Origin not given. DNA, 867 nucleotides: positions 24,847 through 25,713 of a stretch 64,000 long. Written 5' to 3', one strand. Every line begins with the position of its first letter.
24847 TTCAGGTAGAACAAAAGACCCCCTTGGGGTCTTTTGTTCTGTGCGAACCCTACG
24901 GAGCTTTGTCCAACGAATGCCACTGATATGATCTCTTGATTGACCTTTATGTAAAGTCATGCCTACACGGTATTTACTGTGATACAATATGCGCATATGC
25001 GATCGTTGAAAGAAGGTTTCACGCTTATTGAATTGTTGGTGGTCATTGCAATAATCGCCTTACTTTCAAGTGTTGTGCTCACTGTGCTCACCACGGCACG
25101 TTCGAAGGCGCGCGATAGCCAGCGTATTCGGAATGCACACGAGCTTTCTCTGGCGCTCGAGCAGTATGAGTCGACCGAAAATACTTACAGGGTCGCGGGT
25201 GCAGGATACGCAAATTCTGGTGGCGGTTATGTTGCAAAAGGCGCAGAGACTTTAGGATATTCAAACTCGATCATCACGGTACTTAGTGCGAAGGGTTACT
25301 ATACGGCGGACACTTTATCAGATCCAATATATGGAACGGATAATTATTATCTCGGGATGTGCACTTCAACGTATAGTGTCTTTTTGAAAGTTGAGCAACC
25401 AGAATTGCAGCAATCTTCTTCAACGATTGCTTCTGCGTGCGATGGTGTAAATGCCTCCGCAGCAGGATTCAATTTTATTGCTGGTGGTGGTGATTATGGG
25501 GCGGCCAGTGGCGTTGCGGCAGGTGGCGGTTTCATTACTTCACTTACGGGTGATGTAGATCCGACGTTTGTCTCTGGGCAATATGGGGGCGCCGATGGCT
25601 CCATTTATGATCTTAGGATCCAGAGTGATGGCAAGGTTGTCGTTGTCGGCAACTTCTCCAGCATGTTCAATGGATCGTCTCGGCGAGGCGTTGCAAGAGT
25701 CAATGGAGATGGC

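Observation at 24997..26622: Prepilin-type N-terminus fused to a delta-60-repeat beta-propeller: candidate pilus-tip adhesin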

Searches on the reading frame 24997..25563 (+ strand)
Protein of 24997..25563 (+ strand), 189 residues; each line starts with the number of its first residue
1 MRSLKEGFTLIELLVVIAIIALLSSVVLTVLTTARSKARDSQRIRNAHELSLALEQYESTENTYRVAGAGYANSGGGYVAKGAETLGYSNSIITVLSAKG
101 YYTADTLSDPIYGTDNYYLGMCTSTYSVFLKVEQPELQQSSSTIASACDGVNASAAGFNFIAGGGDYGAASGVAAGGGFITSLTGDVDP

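Call 14: find_homologous_proteins(query=window:24997-25563:+, max_evalue=0.001)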
Query window:24997-25563:+ (189 aa): 3436 proteins with E <= 0.001 among 8000 candidates; the best 120 are listed.
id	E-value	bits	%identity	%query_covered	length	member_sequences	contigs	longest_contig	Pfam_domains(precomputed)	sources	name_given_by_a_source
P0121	9.8e-44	167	62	69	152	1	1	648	PF07963.18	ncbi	-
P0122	9.5e-26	109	52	65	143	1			PF07963.18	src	-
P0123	1.1e-21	95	43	80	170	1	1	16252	PF07963.18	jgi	jgi:prepilin-type N-terminal cleavage/methylation domain-containing protein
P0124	5.0e-21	93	37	83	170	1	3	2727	PF07963.18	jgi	jgi:prepilin-type N-terminal cleavage/methylation domain-containing protein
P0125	1.1e-20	92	41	79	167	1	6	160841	PF07963.18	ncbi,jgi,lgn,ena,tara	tara:strand:- start:5928 stop:6431 length:504 start_codon:yes stop_codon:yes gene_type:complete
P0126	1.3e-20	92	40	77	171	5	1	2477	PF07963.18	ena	-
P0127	9.2e-20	89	42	83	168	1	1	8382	PF07963.18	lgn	-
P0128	1.3e-18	85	40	78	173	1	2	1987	PF07963.18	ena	-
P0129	4.2e-18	84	48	56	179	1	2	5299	PF07963.18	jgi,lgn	jgi:prepilin-type N-terminal cleavage/methylation domain-containing protein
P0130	6.4e-18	83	40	77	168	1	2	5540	PF07963.18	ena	-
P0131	6.8e-17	80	34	83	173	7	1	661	PF07963.18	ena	-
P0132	3.9e-16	77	36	86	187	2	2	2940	PF07963.18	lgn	-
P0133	4.8e-16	77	58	32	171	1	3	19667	PF07963.18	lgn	-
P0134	9.4e-16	76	39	71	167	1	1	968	PF07963.18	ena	-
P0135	1.3e-15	76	33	83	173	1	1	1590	PF07963.18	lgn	-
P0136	1.6e-15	75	35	79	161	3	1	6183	PF07963.18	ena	-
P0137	2.8e-15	74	58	39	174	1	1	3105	PF07963.18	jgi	jgi:prepilin-type N-terminal cleavage/methylation domain-containing protein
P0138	3.1e-15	74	57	41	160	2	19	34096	PF07963.18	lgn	-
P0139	3.2e-15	74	40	75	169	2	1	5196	PF07963.18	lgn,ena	-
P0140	5.3e-15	74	55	49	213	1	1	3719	PF07963.18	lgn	-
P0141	1.3e-14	72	52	46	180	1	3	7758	PF07963.18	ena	-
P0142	1.6e-14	72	43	67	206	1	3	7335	PF07963.18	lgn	-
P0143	3.4e-14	71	52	46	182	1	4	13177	PF07963.18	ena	-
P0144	3.9e-14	71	60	38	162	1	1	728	PF07963.18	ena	-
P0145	6.3e-14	70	55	39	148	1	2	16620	PF07963.18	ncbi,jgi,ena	-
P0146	1.4e-13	69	36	71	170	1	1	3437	PF07963.18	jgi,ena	-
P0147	1.5e-13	69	58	39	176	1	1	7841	PF07963.18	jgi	jgi:prepilin-type N-terminal cleavage/methylation domain-containing protein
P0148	1.9e-13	69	41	70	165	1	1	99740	PF07963.18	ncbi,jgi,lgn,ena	-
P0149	2.1e-13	68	37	87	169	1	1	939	PF07963.18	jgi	jgi:prepilin-type N-terminal cleavage/methylation domain-containing protein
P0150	2.4e-13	68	33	84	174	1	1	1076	PF07963.18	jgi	jgi:type II secretion system protein G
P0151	2.5e-13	68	42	60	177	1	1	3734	PF07963.18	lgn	-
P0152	2.7e-13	68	63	34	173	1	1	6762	PF07963.18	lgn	-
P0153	3.1e-13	68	54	47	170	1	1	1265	PF07963.18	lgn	-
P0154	3.3e-13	68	60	36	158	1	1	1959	PF07963.18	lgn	-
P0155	3.6e-13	68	45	52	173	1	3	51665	PF07963.18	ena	-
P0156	4.1e-13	67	51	34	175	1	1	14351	PF07963.18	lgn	-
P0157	7.0e-13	67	62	32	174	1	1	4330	PF07963.18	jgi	jgi:prepilin-type N-terminal cleavage/methylation domain-containing protein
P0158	7.1e-13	67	35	85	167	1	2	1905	PF07963.18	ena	-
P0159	7.9e-13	67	35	84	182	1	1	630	PF07963.18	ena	-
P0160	7.9e-13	67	62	33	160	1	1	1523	PF07963.18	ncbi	-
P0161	8.9e-13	66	38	80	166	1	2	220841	PF07963.18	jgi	jgi:type II secretion system protein G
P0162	1.1e-12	66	42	60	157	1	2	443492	PF07963.18,PF08334.17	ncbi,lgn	-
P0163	1.2e-12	66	40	73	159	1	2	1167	PF07963.18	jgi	-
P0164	1.4e-12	66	41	76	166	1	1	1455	PF07963.18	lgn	-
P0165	1.6e-12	66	48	50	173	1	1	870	PF07963.18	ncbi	-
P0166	1.6e-12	66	39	79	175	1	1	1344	PF07963.18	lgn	-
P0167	1.7e-12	65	44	57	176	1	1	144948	PF07963.18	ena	-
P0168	1.8e-12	65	41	60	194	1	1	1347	PF07963.18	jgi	jgi:general secretion pathway protein G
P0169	1.9e-12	65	58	40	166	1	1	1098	PF07963.18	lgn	-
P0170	1.9e-12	65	40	66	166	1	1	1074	PF07963.18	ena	-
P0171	2.1e-12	65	38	78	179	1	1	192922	PF07963.18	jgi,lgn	jgi:prepilin-type N-terminal cleavage/methylation domain-containing protein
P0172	2.3e-12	65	57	35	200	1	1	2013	PF07963.18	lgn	-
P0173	2.4e-12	65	59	40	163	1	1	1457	PF07963.18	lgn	-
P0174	2.7e-12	65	56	40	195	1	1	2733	PF07963.18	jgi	jgi:type II secretion system protein G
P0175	2.7e-12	65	54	40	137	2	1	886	PF07963.18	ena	-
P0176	2.8e-12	65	54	40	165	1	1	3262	PF07963.18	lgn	-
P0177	2.9e-12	65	56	40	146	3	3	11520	PF07963.18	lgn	-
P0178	3.1e-12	65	58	38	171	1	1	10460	PF07963.18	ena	-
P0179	3.1e-12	65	51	42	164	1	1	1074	PF07963.18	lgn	-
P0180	3.2e-12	65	41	56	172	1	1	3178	PF07963.18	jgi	jgi:prepilin-type N-terminal cleavage/methylation domain-containing protein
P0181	3.6e-12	64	37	77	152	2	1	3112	PF07963.18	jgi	jgi:type II secretion system protein G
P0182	3.9e-12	64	46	60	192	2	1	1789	PF07963.18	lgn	-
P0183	3.9e-12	64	62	34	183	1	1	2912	PF07963.18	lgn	-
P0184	3.9e-12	64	60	35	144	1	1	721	PF07963.18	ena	-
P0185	3.9e-12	64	41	59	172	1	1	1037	PF07963.18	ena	-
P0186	3.9e-12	64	60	34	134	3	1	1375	PF07963.18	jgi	-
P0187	4.0e-12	64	51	41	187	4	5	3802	PF07963.18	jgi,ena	-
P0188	4.1e-12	64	53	42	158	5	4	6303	PF07963.18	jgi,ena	-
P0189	4.7e-12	64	58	34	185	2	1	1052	PF07963.18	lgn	-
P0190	5.0e-12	64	51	35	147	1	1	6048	PF07963.18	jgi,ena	-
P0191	5.6e-12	64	49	50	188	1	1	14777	PF07963.18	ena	-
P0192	5.7e-12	64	40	63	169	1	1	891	PF07963.18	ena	-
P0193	5.7e-12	64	52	46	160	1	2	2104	PF07963.18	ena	-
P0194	6.0e-12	64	44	58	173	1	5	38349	PF07963.18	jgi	jgi:prepilin-type N-terminal cleavage/methylation domain-containing protein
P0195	6.1e-12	64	50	43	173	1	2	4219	PF07963.18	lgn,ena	-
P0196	6.1e-12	64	59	37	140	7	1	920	PF07963.18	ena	-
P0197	6.2e-12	64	56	38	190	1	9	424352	PF07963.18,PF08334.17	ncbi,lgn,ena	-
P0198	6.5e-12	64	65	32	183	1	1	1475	PF07963.18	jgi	jgi:prepilin-type N-terminal cleavage/methylation domain-containing protein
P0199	7.1e-12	63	51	42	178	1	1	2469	PF07963.18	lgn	-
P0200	7.3e-12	63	58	33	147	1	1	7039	PF07963.18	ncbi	-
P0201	7.3e-12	63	39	70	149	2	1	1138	PF07963.18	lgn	-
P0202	7.8e-12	63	42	49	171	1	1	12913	PF07963.18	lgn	-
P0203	8.0e-12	63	40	66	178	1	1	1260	PF07963.18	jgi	jgi:prepilin-type N-terminal cleavage/methylation domain-containing protein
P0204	8.1e-12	63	44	59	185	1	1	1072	PF07963.18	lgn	-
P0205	8.1e-12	63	50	39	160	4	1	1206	PF07963.18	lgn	-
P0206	8.4e-12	63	59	36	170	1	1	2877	PF07963.18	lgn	-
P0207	9.4e-12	63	63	33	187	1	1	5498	PF07963.18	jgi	jgi:prepilin-type N-terminal cleavage/methylation domain-containing protein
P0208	9.6e-12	63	56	41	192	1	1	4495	PF07963.18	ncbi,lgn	-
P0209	1.1e-11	63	44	66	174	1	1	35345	PF07963.18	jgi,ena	-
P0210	1.1e-11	63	58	37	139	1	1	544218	PF07963.18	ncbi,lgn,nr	ncbi:prepilin-type N-terminal cleavage/methylation domain-containing protein [Candidatus Parcubacter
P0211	1.1e-11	63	41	62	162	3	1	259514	PF07963.18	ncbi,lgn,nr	ncbi:MAG TPA: prepilin-type N-terminal cleavage/methylation domain-containing protein [Candidatus Pa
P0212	1.1e-11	63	59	33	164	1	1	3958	PF07963.18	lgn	-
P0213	1.1e-11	63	59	33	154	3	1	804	PF07963.18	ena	-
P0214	1.1e-11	63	42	60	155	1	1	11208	PF07963.18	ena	-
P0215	1.3e-11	63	49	48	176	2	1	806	PF07963.18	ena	-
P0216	1.3e-11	63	41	60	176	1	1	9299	PF07963.18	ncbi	-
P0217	1.4e-11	62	55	34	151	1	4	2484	PF07963.18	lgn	-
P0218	1.5e-11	62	40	60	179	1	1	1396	PF07963.18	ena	-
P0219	1.5e-11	62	43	52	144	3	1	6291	PF07963.18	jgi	-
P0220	1.6e-11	62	50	42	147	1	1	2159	PF07963.18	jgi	jgi:prepilin-type N-terminal cleavage/methylation domain-containing protein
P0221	1.6e-11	62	49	45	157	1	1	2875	PF07963.18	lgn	-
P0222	1.6e-11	62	36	82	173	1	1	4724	PF07963.18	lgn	-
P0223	1.7e-11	62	59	34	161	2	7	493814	PF07963.18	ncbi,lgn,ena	-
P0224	1.7e-11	62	51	43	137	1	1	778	PF07963.18,PF08334.17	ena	-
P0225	1.8e-11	62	54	39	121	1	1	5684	PF07963.18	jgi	jgi:type II secretion system protein G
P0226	1.9e-11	62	55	37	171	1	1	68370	PF07963.18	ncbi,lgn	-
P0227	2.0e-11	62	60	32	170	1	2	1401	PF07963.18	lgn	-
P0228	2.0e-11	62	43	52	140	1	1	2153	PF07963.18,PF08334.17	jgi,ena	-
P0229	2.1e-11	62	56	38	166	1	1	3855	PF07963.18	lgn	-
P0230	2.1e-11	62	40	70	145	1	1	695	PF07963.18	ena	-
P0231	2.2e-11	62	51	41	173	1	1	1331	PF07963.18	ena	-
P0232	2.2e-11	62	51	43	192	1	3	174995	PF07963.18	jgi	jgi:prepilin-type N-terminal cleavage/methylation domain-containing protein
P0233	2.3e-11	62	48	43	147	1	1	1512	PF07963.18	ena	-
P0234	2.3e-11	62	50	42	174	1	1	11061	PF07963.18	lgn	-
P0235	2.4e-11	62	56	38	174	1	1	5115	PF07963.18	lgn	-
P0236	2.4e-11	62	52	41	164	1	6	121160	PF07963.18,PF08334.17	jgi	jgi:type II secretion system protein G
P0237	2.5e-11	62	49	43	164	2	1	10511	PF07963.18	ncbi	-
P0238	2.7e-11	62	54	33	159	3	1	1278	PF07963.18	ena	-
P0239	2.7e-11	62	54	37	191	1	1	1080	PF07963.18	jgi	-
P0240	2.8e-11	61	60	34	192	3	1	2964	PF07963.18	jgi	jgi:prepilin-type N-terminal cleavage/methylation domain-containing protein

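Call 37: find_encoding_contigs(protein=P0121, flank=5000, max_places=3)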
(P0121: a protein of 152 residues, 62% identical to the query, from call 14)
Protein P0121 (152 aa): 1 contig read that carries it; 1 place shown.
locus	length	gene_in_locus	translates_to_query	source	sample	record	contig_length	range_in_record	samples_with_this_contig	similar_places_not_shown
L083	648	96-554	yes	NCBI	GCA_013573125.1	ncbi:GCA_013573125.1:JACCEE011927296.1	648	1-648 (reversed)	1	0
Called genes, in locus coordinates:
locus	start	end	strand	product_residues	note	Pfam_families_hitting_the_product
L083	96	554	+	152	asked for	PF07963:N_methyl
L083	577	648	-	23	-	?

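Call 56: predict_structure(alignment_id=A3)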
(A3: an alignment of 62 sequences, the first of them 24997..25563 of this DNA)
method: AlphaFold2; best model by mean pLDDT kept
length: 189 residues; sequences in the alignment: 62
mean_pLDDT: 82.1   pTM: 0.73
mean pLDDT of the five models: 82.1, 81.2, 80.0, 80.0, 79.5
residues with pLDDT >= 90: 111; 70-90: 38; 50-70: 19; < 50: 21
segments of 3 or more residues with pLDDT < 50: 168-178, 180-189
pLDDT, mean of each block of 10 residues (from residue 1): 75 95 96 93 92 96 95 94 92 96 87 93 90 72 63 80 58 45 43
secondary structure, 60 per line:
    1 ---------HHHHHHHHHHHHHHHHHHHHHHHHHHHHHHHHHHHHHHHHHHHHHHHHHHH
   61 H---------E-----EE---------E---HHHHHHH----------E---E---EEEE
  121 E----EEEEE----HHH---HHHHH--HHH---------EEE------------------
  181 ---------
elements in order: H10-61 H92-98 E117-121 E126-130 H141-145 E160-162

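Call 60: fold_search(model_id=the predicted structure, library=pdb)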
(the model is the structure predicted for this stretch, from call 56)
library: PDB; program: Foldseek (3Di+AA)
matches with E <= 10: 17; with E <= 0.001: 0
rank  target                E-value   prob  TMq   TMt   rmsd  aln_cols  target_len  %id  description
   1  6t8s_AAA              7.6e-01  0.47  0.31  0.43   4.6       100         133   15  Structure of the major Type IV pilin PilA1 from Clostridium difficile (released 2020-03-25)
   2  4tsm_B                1.3e+00  0.33  0.30  0.12   3.4       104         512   15  MBP-fusion protein of PilA1 from C. difficile R20291 residues 26-166 (released 2015-01-14)
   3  9g05_A                2.9e+00  0.01  0.09  0.02   8.3        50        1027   14  Structure of MadB, a class I dehydrates from Clostridium maddingley, in complex with its substrate (released 2025-07-16)
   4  9g04_B                4.0e+00  0.01  0.09  0.02   8.3        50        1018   14  Structure of MadB, a class I dehydrates from Clostridium maddingley in the apo state (released 2025-07-16)
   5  8qx4_A                5.8e+00  0.02  0.16  0.10  22.2       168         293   10  Sulfolobus acidocaldarius Archaellum filament. (released 2024-10-30)
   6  9g04_A                5.8e+00  0.01  0.09  0.02   8.3        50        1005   14  Structure of MadB, a class I dehydrates from Clostridium maddingley in the apo state (released 2025-07-16)
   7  9wys_A                6.2e+00  0.01  0.12  0.10   8.6        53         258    9  Structural basis of signal activation and transduction by chitin elicitor receptor kinase 1 in Oryza sativa (released 2026-01-28)
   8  9wyr_B                7.0e+00  0.01  0.11  0.09   9.5        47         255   13  Structural basis of signal activation and transduction by chitin elicitor receptor kinase 1 in Oryza sativa (released 2026-01-28)
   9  8oui_D                7.0e+00  0.01  0.11  0.13  11.3        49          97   14  Complex of ASCT2 with Suppressyn (released 2024-05-01)
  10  6sav_A                7.5e+00  0.01  0.09  0.05   9.4        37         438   24  Structural and functional characterisation of three novel fungal amylases with enhanced stability and pH tolerance (released 2019-10-23)
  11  4pey_A                9.0e+00  0.01  0.08  0.03   2.0        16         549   25  Structure of the E502A variant of sacteLam55A from Streptomyces sp. SirexAA-E in complex with laminaritriose (released 2015-03-18)
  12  4pex_B                9.0e+00  0.01  0.08  0.03   1.9        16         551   25  Structure of the E502A variant of sacteLam55A from Streptomyces sp. SirexAA-E in complex with glucose (released 2015-03-18)
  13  4pew_B                9.0e+00  0.01  0.08  0.03   2.2        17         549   24  Structure of sacteLam55A from Streptomyces sp. SirexAA-E (released 2015-03-18)
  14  5k72_B                9.0e+00  0.01  0.09  0.06   2.6        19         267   26  IRAK4 in complex with Compound 21 (released 2017-12-06)
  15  8cwm_0                9.6e+00  0.02  0.12  0.08   4.3        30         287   10  Cryo-EM structure of the supercoiled S. islandicus REY15A archaeal flagellar filament (released 2022-09-07)
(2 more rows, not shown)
